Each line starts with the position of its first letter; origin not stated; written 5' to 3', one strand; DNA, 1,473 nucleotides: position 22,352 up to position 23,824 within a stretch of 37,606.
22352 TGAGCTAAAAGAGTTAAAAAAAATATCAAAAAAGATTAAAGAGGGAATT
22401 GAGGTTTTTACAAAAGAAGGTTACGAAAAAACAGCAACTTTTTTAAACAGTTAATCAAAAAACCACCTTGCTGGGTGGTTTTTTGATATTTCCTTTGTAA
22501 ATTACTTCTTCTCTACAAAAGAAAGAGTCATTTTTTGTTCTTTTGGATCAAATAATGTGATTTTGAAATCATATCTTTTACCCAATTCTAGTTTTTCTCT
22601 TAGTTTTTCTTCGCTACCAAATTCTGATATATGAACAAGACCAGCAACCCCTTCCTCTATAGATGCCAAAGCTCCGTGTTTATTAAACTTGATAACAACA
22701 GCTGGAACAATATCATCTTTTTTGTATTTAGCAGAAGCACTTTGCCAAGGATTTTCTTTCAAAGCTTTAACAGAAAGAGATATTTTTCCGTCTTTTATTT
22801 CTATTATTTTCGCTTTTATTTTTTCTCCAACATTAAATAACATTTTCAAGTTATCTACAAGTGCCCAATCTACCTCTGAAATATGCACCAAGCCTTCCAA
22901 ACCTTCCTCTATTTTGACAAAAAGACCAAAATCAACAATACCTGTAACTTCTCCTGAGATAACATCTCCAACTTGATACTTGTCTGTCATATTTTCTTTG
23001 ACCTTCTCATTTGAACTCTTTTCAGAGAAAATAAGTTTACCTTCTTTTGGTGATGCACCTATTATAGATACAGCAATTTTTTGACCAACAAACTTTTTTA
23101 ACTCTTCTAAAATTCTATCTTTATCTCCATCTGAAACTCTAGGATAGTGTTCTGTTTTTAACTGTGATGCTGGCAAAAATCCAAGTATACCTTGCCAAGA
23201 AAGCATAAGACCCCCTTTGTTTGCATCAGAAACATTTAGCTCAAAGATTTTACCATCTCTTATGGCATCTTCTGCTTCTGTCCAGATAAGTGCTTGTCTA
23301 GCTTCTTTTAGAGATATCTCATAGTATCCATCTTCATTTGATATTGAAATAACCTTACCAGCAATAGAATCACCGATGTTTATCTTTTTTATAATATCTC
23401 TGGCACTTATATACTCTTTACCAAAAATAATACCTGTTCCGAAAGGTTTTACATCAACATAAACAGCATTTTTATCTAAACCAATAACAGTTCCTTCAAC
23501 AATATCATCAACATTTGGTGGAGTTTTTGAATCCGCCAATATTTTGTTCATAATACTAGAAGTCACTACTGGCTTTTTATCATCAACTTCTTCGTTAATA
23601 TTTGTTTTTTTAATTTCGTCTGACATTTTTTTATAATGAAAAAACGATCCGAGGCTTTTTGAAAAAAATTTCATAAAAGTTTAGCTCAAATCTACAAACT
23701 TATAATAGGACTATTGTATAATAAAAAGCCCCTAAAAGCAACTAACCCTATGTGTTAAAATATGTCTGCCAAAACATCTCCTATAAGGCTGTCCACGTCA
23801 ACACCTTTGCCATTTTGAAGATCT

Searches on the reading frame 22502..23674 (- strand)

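Call 8: search_protein_families(library=pfam, max_evalue=0.001, proteins=[window:22502-23674:-])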
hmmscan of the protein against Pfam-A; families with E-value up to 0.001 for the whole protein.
window:22502-23674:- (390 aa): 7 families
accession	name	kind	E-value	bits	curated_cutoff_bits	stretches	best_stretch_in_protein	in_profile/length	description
PF00575.29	S1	-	1e-38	132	22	3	232-303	1-74/74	S1 RNA binding domain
PF21710.3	Spt6_S1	-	4.2e-07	30.6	27.5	0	231-306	12-88/91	Spt6, S1/OB domain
PF23459.1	S1_RRP5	-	4.3e-06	27.6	27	0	318-385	2-71/72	RRP5 S1 domain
PF21543.3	CvfB_2nd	-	7.3e-06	26.3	27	0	282-303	53-75/76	Virulence regulatory factor CvfB, second domain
PF24685.1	OB_RRP5_4th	-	1.4e-05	25.5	31.5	0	249-294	24-72/92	RRP5 OB-fold domain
PF13509.12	S1_2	-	4.3e-05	24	21.8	0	235-269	1-35/61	S1 domain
PF17092.11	PCB_OB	-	0.00017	22.7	27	0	307-351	18-63/111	Penicillin-binding protein OB-like domain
